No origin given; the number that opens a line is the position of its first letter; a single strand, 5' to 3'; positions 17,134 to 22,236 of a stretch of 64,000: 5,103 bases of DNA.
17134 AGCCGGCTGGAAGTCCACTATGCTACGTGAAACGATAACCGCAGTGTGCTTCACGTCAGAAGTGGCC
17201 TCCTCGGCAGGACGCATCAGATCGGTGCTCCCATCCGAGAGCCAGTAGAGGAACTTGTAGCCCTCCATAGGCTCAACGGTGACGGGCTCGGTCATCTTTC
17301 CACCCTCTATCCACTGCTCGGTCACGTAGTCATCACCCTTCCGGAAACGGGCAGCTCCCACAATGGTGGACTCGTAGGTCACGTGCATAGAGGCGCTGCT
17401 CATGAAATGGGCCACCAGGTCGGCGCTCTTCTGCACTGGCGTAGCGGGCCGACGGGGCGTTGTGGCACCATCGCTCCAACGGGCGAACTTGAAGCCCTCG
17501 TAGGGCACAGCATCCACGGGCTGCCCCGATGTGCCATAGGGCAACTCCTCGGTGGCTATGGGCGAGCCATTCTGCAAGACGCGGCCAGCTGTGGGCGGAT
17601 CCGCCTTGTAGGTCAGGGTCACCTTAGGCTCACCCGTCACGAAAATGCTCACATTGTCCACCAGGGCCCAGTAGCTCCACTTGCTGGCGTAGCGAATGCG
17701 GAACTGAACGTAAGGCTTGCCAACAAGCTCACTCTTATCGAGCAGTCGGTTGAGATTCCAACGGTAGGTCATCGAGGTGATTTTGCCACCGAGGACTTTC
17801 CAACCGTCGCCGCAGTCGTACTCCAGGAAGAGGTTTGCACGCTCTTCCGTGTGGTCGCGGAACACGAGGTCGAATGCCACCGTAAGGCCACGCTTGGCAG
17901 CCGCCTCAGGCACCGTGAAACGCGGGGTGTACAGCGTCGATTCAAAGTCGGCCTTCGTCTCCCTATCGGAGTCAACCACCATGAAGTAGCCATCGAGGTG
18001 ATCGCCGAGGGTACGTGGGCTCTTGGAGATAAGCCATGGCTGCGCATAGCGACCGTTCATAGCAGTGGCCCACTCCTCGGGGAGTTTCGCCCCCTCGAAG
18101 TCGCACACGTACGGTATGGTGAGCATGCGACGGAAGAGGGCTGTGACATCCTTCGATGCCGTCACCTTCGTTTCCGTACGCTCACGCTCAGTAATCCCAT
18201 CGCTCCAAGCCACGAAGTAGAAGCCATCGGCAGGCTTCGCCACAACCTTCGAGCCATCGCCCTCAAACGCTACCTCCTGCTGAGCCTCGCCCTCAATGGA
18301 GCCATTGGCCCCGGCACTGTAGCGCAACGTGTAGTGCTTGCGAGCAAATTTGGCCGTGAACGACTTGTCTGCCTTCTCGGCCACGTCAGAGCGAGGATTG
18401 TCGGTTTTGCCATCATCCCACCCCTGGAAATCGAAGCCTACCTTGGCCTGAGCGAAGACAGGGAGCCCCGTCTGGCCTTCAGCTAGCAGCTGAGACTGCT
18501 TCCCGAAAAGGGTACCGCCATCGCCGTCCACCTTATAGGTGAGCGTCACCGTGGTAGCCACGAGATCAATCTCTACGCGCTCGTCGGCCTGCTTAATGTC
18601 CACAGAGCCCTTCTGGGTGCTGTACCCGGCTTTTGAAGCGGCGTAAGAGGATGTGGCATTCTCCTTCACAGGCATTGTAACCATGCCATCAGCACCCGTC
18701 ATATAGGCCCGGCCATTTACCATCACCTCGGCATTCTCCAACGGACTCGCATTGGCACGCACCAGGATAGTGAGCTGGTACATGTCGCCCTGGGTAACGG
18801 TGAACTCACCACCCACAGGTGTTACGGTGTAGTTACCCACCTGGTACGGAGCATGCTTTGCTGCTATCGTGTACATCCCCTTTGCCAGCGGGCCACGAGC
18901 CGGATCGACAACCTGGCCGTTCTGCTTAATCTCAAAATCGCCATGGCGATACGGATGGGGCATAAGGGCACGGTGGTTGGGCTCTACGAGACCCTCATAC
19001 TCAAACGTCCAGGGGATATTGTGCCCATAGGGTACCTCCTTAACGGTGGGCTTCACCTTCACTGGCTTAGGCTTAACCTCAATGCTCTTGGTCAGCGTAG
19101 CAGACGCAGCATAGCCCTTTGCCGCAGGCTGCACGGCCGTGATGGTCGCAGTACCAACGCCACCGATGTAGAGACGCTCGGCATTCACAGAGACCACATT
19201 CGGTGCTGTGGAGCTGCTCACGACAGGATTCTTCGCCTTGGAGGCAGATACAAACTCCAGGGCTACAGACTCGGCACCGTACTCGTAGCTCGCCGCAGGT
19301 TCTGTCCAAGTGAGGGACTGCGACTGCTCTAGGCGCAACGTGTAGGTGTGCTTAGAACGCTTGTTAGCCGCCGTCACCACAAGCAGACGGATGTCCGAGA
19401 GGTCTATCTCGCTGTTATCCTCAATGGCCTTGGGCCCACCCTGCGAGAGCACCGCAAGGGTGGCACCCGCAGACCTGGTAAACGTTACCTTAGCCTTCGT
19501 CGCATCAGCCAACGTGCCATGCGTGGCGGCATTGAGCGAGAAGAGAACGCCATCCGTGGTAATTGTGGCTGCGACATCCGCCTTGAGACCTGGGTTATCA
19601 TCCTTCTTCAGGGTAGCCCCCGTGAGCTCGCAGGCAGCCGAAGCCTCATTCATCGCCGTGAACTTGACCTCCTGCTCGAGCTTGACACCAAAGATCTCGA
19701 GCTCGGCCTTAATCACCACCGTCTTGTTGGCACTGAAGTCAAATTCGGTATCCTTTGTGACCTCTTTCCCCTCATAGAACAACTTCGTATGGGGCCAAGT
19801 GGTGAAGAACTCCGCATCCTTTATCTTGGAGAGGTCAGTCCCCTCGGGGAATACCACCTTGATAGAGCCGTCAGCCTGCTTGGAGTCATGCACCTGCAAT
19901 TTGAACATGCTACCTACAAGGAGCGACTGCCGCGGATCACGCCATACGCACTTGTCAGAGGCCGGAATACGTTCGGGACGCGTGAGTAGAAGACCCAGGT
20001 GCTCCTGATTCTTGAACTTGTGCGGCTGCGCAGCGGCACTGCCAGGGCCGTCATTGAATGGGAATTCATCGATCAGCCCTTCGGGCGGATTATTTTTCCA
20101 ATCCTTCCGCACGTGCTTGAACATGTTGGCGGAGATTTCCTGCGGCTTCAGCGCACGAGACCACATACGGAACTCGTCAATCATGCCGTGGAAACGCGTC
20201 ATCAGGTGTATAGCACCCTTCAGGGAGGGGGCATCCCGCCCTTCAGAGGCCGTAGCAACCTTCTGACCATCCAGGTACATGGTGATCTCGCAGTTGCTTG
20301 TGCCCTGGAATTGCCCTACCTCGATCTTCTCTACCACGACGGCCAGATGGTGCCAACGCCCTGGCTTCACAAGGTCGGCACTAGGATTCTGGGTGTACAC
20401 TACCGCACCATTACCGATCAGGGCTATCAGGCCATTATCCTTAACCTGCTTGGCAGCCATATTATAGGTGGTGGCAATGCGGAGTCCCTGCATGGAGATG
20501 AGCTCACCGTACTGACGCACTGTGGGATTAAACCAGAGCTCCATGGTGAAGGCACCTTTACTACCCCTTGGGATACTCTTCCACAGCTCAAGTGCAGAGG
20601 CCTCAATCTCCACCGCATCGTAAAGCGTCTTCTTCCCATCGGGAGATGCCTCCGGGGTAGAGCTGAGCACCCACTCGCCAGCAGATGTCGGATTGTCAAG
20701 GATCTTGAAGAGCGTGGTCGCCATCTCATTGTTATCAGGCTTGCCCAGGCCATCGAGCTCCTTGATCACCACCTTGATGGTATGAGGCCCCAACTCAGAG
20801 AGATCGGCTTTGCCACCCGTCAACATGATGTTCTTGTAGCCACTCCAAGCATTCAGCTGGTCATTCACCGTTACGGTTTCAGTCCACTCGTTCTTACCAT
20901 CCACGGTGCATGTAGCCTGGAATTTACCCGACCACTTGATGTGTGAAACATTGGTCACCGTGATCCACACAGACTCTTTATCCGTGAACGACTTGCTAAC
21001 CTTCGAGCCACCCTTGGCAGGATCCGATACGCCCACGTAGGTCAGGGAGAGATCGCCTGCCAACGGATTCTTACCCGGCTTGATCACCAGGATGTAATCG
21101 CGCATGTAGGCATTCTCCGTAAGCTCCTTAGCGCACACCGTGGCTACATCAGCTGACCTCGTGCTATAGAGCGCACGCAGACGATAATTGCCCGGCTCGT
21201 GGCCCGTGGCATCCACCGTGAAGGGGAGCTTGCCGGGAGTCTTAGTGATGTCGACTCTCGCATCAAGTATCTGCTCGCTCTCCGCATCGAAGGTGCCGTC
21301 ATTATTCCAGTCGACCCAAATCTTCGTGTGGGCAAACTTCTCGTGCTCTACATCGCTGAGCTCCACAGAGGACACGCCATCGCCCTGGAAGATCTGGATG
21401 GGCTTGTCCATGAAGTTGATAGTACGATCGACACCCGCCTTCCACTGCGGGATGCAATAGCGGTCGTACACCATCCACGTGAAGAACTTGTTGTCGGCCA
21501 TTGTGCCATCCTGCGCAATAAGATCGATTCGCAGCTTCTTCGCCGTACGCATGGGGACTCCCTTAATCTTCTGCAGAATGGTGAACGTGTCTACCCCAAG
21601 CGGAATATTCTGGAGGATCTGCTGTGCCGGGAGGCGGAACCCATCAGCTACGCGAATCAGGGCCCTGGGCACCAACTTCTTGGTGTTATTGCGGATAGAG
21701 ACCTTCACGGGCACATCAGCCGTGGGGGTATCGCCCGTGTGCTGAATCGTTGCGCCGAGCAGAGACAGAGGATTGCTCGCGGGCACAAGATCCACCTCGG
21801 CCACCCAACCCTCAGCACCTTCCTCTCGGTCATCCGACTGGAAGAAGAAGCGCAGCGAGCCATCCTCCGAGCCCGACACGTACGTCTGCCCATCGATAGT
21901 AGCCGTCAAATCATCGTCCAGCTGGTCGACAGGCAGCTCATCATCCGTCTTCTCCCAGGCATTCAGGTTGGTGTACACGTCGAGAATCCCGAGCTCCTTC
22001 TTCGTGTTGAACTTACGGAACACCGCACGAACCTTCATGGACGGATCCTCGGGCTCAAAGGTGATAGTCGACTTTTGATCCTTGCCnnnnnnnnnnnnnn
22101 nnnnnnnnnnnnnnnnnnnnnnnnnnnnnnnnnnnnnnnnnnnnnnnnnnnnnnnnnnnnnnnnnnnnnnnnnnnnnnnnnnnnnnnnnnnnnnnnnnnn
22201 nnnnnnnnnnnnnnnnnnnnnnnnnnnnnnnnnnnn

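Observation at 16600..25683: A ~3027-aa mosaic subtilase: S8 catalytic domain fused to CUB-like, CARDB, GEVED, LamG, MAM-like and Listeria/Bacteroides-repeat modules plus a T9SS CTD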

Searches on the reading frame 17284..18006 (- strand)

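Call 12: search_protein_families(library=pfam, proteins=[window:17284-18006:-], max_evalue=5)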
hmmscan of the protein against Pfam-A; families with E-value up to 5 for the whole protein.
seq(241 aa): 1 family
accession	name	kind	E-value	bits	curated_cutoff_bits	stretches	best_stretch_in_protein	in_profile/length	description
PF18998.6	Flg_new_2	-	0.00012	22.5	23.6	1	156-203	20-71/73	Divergent InlB B-repeat domain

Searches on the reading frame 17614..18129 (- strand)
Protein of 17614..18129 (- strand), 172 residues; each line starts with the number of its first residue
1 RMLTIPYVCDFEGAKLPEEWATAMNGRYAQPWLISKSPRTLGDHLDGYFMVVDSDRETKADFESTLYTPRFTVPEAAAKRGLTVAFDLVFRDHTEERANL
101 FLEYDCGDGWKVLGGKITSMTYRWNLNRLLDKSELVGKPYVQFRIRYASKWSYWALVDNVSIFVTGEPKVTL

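Call 64: search_protein_families(library=pfam, alignment_id=A4, max_evalue=0.01)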
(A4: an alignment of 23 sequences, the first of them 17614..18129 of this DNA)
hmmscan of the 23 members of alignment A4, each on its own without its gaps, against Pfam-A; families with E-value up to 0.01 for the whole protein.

A. member 1, window:17614-18129:- (172 aa): 0 families

B. families by the number of members that match (of 23 scanned): 3 families
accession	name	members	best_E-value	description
PF21471.3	Reelin_subrepeat-B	2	0.002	Reelin subrepeat B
PF00754.31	F5_F8_type_C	1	0.0021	F5/8 type C domain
PF00629.30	MAM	1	0.0039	MAM domain, meprin/A5/mu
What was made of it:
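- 17623..18123 (-): Choice-of-anchor-J / MAM-like jelly roll, aa 2521-2687. Weak MAM, Reelin-B and F5/8C hits (call 64).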

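Call 65: search_solved_structures(query=A4, max_evalue=1)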
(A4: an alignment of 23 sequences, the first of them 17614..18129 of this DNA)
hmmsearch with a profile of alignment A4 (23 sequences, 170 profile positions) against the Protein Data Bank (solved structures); distinct sequences matched with E-value up to 1: 11.
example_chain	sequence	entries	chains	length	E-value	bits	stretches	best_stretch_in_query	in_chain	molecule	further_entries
6a48_A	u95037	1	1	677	0.004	20.1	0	94-162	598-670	Reelin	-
2w1q_A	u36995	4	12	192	0.091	15.7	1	95-119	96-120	HYALURONOGLUCOSAMINIDASE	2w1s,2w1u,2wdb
3m1h_A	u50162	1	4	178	0.1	15.5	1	9-76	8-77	Lysine specific cysteine protease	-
7t4s_F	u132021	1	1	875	0.12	15.3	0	9-89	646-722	Neuropilin-2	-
7rga_A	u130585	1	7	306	0.18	14.7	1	95-118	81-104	nano CLostridial Antibody Mimetic Protein 3 VHH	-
5zu6_A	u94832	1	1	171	0.2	14.6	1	89-117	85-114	CBM32 domain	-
7rg7_A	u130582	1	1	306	0.22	14.5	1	95-118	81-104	nano CLostridial Antibody Mimetic Protein 8 VHH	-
2jd9_A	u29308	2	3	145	0.48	13.4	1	92-122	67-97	YECBM32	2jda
7w12_A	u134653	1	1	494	0.49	13.3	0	89-116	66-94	Alginate lyase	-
5zu5_A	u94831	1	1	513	0.53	13.2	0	89-116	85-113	alginate lyase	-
2ls6_A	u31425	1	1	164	0.61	13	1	92-115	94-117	Hyaluronoglucosaminidase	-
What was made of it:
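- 17623..18123 (-): The PDB profile gives reelin at E 0.004, the gingipain Kgp chain 3m1h at E 0.1 and the neuropilin-2 chain 7t4s at E 0.12 (call 65).
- Closest known: Gingipains. Same: There is a weak profile hit of the aa 2521-2687 domain to Kgp chain 3m1h (E 0.1; call 65).
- CBM32 and F5/8C-type weak hits fall on the aa 2521-2687 domain (calls 64, 65).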

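Call 66: search_protein_families(library=ncbifam, alignment_id=A4, max_evalue=0.01)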
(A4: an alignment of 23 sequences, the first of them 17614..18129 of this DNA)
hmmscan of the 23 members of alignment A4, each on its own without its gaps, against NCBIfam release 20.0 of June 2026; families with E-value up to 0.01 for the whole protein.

A. member 1, window:17614-18129:- (172 aa): 0 families

B. families by the number of members that match (of 23 scanned): 1 family
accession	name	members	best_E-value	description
NF038128.1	choice_anch_J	7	6.8e-10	choice-of-anchor J domain-containing protein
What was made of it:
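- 17623..18123 (-): NCBIfam NF038128 hits 7 of 23 homologue segments, best E 6.8e-10 (call 66).
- Checked: MAM-like (2521-2687): 7 of 23 homologue segments hit NCBIfam choice-of-anchor J, with weak MAM and Reelin-B hits (calls 64-66).
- Tried and rejected: The MAM-like call rests on the segment census instead (calls 64-66).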

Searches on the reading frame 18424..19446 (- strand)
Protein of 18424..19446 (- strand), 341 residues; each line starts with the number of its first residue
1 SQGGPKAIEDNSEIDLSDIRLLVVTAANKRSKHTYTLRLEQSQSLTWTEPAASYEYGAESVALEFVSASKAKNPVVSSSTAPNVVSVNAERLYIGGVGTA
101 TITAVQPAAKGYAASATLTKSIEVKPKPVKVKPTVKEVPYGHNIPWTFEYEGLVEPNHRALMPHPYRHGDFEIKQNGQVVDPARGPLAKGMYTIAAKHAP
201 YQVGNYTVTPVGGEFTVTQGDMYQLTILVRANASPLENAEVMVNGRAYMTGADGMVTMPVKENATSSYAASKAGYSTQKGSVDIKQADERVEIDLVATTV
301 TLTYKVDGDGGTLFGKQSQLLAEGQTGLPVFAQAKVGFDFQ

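Call 12: search_protein_families(library=pfam, proteins=[window:18424-19446:-], max_evalue=5)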
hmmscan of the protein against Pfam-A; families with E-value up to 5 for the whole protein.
seq(341 aa): 4 families
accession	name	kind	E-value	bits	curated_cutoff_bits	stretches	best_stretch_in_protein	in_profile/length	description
PF19755.4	DUF6242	-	0.016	15.5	29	1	12-67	92-150/217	Domain of unknown function (DUF6242)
PF13715.12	CarbopepD_reg_2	-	0.017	15.6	32.2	1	230-298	8-79/88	CarboxypepD_reg-like domain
PF18676.6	MBG_2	-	0.091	13.8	25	1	135-216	7-72/72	MBG domain (YGX type)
PF11625.14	DUF3253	-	0.16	12.7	22.1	1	165-187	52-76/81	Protein of unknown function (DUF3253)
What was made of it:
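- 18550..19068 (-): MBG_2-like (aa 2206-2298) and CarboxypepD_reg-like (aa 2299-2378) modules. On this protein they are weak, E 0.09 and 0.017 (call 12).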

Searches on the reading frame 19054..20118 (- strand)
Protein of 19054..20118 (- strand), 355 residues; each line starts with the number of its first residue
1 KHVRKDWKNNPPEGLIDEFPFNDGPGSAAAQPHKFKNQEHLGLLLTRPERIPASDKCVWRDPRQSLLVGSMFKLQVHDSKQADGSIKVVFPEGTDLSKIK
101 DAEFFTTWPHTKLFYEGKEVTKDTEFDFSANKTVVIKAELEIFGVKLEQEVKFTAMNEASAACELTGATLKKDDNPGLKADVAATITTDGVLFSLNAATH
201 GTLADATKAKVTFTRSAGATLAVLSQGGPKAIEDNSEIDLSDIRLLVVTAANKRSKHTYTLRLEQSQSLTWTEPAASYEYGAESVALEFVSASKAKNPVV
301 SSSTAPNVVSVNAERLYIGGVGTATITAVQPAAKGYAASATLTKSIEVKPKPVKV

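Call 81: search_protein_families(library=pfam, alignment_id=A5, max_evalue=0.01)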
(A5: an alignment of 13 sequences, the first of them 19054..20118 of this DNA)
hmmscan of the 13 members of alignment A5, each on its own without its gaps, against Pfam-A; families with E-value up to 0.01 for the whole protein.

A. member 1, window:19054-20118:- (355 aa): 1 family
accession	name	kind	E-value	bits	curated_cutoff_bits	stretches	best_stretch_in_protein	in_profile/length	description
PF19755.4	DUF6242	-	0.0012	19.2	29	1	205-291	54-150/217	Domain of unknown function (DUF6242)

B. families by the number of members that match (of 13 scanned): 6 families
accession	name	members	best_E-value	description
PF19755.4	DUF6242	8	3.8e-05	Domain of unknown function (DUF6242)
PF02368.24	Big_2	2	0.0017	Bacterial Ig-like domain (group 2)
PF12733.13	Cadherin-like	2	0.0031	Cadherin-like beta sandwich domain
PF22359.2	Big-like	1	0.0024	Bacterial Ig-like domain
PF21053.3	BFA1_C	1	0.0028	Biogenesis factor required for ATP synthase 1, C-terminal domain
PF16410.10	DUF5018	1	0.0036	Domain of unknown function (DUF5018)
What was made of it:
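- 19069..20118 (-): Three to four small Ig-like modules (DUF6242/cadherin-like, Big_2-like), aa 1856-2205. Pfam census of 13 homologue segments: DUF6242 in 8, Big_2 in 2, Cadherin-like in 2 (call 81).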

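Call 82: search_solved_structures(query=A5, max_evalue=1)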
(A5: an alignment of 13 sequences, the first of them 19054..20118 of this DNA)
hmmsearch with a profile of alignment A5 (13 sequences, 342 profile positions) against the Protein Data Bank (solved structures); distinct sequences matched with E-value up to 1: 5.
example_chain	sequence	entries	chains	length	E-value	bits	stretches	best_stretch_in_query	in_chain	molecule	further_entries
4het_A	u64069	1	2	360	0.00017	24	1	174-252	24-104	HYPOTHETICAL GLYCOSIDE HYDROLASE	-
4jrl_A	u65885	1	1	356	0.002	20.4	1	183-252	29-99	putative glycoside hydrolase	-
9cuy_c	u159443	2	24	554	0.0057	18.9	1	278-321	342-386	Short tail fiber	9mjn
6n1a_A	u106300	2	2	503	0.071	15.3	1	281-320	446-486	Carbohydrate-binding protein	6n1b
5nl7_A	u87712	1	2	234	0.14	14.3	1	90-142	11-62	Calponin homology domain protein putative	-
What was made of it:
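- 19069..20118 (-): Profile hits to the first ~100 residues of two glycoside-hydrolase chains, 4het and 4jrl (call 82).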

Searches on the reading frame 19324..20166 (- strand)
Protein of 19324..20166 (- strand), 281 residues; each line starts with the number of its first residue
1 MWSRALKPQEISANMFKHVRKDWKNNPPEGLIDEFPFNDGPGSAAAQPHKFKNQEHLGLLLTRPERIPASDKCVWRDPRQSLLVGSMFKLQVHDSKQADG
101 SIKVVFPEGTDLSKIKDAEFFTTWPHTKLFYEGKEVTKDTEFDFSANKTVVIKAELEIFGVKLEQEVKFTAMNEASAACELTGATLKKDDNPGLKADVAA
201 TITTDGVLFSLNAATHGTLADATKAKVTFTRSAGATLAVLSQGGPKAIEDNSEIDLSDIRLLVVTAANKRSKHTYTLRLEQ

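Call 12: search_protein_families(library=pfam, proteins=[window:19324-20166:-], max_evalue=5)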
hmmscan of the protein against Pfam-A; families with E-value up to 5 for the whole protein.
seq(281 aa): 1 family
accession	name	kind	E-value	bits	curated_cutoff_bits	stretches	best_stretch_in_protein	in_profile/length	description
PF19755.4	DUF6242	-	0.02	15.2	29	1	221-279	54-118/217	Domain of unknown function (DUF6242)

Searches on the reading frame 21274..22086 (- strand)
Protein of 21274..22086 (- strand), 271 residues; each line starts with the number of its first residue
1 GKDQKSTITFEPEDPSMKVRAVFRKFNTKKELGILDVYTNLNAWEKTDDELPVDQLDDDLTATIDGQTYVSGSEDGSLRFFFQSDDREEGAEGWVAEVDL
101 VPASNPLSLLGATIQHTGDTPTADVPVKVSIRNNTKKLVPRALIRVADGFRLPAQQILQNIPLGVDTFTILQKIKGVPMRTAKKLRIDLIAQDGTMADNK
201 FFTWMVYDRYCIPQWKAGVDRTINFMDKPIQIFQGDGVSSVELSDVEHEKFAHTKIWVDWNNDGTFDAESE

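Call 12: search_protein_families(library=pfam, proteins=[window:21274-22086:-], max_evalue=5)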
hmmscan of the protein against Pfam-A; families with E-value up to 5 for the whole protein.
seq(271 aa): 2 families
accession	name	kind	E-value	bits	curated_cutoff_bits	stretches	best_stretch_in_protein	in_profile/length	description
PF20009.4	GEVED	-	0.0012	20.1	24.4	1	254-268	2-16/78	GEVED domain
PF24796.1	WDR55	-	0.04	13.4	200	1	32-81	200-248/296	WDR55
